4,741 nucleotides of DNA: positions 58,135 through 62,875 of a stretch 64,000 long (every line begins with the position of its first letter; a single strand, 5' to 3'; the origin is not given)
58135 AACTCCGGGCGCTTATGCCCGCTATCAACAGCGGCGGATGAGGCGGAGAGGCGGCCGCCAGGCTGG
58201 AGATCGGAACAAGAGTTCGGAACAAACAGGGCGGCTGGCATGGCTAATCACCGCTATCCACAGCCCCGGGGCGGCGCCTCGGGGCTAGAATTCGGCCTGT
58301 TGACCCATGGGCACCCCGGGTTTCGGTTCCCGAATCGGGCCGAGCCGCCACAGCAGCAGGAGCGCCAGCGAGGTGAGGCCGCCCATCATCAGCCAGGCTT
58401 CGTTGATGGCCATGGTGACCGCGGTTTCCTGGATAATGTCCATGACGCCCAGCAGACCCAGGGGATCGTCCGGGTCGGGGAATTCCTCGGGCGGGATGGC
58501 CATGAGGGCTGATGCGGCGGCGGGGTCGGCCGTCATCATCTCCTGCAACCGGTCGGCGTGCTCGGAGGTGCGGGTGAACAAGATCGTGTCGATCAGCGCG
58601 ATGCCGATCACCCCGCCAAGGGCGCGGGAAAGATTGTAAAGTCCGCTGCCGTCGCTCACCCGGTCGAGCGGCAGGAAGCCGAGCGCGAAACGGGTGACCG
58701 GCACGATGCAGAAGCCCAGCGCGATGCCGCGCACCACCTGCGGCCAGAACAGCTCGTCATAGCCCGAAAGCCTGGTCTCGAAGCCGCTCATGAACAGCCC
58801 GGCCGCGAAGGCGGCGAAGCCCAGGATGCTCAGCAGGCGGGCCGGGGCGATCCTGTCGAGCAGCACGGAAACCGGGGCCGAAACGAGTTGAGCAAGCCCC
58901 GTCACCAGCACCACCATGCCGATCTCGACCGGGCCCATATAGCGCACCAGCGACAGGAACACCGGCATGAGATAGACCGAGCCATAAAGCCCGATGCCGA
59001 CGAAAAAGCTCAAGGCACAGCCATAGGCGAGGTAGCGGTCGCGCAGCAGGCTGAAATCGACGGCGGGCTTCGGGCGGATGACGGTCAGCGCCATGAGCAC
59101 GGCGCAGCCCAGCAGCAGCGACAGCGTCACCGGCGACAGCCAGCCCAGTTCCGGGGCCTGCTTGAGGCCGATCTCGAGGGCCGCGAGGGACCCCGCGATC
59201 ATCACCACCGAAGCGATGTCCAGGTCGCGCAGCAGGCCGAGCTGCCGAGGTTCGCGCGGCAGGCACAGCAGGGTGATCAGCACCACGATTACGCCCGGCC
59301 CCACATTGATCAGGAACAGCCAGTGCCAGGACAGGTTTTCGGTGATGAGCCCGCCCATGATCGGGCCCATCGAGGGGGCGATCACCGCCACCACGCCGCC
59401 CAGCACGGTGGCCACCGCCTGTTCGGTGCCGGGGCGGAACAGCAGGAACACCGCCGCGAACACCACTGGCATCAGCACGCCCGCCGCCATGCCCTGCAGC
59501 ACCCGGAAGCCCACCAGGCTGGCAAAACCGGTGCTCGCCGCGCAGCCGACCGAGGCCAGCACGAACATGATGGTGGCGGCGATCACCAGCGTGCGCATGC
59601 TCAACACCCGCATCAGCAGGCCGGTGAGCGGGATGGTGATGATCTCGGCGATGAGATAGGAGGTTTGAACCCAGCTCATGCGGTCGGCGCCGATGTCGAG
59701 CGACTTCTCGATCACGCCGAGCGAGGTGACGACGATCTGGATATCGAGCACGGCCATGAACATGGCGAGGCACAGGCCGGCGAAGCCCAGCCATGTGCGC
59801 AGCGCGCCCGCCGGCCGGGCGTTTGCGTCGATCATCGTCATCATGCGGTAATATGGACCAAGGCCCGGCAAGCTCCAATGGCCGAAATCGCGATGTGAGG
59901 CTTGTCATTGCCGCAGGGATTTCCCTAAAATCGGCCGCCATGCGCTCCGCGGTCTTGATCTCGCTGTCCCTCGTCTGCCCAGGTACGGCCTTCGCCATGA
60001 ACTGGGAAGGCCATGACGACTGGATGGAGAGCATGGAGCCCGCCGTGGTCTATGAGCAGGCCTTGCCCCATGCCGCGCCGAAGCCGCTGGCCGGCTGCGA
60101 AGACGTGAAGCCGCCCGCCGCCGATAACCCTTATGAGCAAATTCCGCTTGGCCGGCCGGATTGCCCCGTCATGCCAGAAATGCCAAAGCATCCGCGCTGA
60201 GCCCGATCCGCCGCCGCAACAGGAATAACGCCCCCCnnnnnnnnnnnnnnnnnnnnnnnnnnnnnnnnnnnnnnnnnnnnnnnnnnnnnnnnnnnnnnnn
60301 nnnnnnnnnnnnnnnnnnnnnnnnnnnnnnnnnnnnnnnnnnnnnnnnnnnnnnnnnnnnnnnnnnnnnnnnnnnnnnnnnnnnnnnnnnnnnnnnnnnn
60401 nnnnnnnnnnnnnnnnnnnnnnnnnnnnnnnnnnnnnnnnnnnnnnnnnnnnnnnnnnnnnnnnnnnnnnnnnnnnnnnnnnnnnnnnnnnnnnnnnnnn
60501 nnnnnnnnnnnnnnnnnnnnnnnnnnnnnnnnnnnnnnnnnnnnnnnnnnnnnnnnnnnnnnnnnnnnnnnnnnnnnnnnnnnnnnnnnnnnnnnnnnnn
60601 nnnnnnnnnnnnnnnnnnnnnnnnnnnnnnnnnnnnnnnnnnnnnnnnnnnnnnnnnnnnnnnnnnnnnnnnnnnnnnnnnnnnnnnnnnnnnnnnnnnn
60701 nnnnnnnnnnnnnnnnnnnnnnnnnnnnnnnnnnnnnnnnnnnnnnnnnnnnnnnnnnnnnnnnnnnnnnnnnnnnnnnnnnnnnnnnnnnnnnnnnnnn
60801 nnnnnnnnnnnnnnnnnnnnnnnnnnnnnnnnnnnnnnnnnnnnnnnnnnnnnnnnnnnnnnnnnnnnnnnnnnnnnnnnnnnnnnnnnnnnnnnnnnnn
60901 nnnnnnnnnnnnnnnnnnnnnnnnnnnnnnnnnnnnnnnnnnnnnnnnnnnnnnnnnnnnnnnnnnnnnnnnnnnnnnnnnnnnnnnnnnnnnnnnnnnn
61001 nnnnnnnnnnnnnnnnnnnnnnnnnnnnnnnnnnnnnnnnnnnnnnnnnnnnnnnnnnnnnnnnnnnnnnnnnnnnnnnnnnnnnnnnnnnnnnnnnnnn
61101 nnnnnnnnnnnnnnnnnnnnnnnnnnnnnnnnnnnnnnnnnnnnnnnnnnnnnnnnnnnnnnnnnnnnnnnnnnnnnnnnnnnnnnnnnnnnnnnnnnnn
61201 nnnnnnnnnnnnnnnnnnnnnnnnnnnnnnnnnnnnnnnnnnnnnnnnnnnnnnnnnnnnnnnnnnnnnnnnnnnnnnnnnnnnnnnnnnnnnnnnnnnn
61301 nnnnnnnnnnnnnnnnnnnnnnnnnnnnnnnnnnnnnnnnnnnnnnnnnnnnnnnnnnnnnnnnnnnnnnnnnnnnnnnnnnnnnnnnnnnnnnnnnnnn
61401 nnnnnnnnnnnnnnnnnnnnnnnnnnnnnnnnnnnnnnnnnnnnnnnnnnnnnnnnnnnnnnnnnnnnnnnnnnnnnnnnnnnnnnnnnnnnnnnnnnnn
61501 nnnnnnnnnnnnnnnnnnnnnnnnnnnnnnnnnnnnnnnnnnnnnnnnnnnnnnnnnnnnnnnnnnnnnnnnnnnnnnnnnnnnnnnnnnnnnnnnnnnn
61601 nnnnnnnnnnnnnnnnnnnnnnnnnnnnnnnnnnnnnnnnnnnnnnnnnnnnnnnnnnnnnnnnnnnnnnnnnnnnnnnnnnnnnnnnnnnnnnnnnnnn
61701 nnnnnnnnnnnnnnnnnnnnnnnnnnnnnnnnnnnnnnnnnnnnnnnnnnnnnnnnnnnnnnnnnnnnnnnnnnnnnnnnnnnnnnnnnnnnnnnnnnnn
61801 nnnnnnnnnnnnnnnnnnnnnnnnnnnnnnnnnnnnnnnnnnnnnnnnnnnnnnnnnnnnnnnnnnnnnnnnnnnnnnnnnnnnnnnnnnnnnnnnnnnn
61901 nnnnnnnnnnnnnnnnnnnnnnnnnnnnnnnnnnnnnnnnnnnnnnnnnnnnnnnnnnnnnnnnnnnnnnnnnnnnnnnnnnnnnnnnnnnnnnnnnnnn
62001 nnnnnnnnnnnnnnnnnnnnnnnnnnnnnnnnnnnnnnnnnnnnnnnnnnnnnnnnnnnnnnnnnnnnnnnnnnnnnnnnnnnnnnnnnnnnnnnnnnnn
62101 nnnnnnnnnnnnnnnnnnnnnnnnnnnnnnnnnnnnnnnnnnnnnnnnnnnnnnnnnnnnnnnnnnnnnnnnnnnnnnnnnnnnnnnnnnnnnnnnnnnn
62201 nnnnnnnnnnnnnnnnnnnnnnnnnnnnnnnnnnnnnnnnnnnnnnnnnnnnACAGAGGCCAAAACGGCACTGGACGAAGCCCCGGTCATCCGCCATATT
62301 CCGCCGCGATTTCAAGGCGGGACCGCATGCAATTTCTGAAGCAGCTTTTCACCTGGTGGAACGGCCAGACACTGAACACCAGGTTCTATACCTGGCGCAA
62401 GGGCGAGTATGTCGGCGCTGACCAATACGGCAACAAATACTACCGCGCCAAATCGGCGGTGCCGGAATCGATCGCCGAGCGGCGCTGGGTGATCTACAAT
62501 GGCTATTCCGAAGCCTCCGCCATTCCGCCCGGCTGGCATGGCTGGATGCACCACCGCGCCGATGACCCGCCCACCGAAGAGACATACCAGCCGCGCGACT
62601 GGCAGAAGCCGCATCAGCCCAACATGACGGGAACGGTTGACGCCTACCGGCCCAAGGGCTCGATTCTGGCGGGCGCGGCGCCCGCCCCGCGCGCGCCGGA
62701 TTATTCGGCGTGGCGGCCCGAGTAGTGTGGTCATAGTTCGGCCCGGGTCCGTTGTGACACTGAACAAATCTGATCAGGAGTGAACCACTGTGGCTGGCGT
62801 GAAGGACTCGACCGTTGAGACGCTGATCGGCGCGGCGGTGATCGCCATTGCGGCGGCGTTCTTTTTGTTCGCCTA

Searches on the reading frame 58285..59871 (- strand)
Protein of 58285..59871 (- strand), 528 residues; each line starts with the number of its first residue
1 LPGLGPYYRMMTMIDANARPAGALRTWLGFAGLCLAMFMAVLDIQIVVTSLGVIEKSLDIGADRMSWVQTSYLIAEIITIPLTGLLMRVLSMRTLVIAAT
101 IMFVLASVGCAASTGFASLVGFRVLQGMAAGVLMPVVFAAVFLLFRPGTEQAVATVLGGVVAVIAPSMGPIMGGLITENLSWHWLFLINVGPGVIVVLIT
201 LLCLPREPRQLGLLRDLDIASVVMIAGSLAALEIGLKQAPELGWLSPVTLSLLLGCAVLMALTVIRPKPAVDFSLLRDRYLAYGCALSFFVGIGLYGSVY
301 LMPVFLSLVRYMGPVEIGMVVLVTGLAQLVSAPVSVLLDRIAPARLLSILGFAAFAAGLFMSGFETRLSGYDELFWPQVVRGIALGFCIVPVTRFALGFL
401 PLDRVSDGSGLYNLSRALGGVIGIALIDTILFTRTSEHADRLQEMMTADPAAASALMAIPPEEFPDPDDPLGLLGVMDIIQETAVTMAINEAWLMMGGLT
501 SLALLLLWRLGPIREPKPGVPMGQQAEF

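Call 68: search_protein_families(library=ncbifam, proteins=[window:58285-59871:-], max_evalue=1e-20)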
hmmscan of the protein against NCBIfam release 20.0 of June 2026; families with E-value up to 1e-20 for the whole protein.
window:58285-59871:- (528 aa): 8 families
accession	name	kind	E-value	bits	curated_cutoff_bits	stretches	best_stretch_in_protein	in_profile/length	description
TIGR00711.1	efflux_EmrB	subfamily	3e-95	319.8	230.2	1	31-508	5-483/485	DHA2 family efflux MFS transporter permease subunit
NF000391.1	EmrB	exception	1.5e-55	188.8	925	1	24-450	8-437/501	multidrug efflux MFS transporter permease subunit EmrB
NF000095.1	tet_MFS_OtrB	exception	8.8e-29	100.4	999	1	30-435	28-441/563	oxytetracycline resistance efflux MFS transporter OtrB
NF000060.1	MFS_efflux_LmrB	exception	4e-28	98.5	800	1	33-452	22-442/479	lincomycin efflux MFS transporter Lmr(B)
NF040895.2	MFS_effux_SdrM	equivalog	5.5e-27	94.9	550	1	31-447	9-420/441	multidrug efflux MFS transporter SdrM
NF007799.0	PRK10504.1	subfamily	9.3e-27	94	426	1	34-326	16-308/471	multidrug transporter subunit MdtD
NF000025.1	MFS_efflux_tcmA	exception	5.5e-26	91.4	999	1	23-436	19-436/538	tetracenomycin C efflux MFS transporter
NF000009.1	tet_MFS_Tcr3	exception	5.7e-22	77.9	1000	1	29-439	32-450/512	tetracycline efflux MFS transporter Tcr3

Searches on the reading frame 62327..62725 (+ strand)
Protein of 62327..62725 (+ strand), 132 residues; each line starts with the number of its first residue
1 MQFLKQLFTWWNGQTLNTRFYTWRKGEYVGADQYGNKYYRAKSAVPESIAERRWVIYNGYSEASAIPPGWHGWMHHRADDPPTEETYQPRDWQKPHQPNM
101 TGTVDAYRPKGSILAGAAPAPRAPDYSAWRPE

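Call 69: search_protein_families(library=ncbifam, proteins=[window:62327-62725:+], max_evalue=1e-20)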
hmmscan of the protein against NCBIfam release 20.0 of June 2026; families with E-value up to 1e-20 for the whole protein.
window:62327-62725:+ (132 aa): 1 family
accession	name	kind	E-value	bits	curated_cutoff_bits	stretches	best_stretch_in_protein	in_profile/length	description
NF006040.0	PRK08183.1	equivalog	1.2e-58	197.1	135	1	1-132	2-133/134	NADH:ubiquinone oxidoreductase subunit NDUFA12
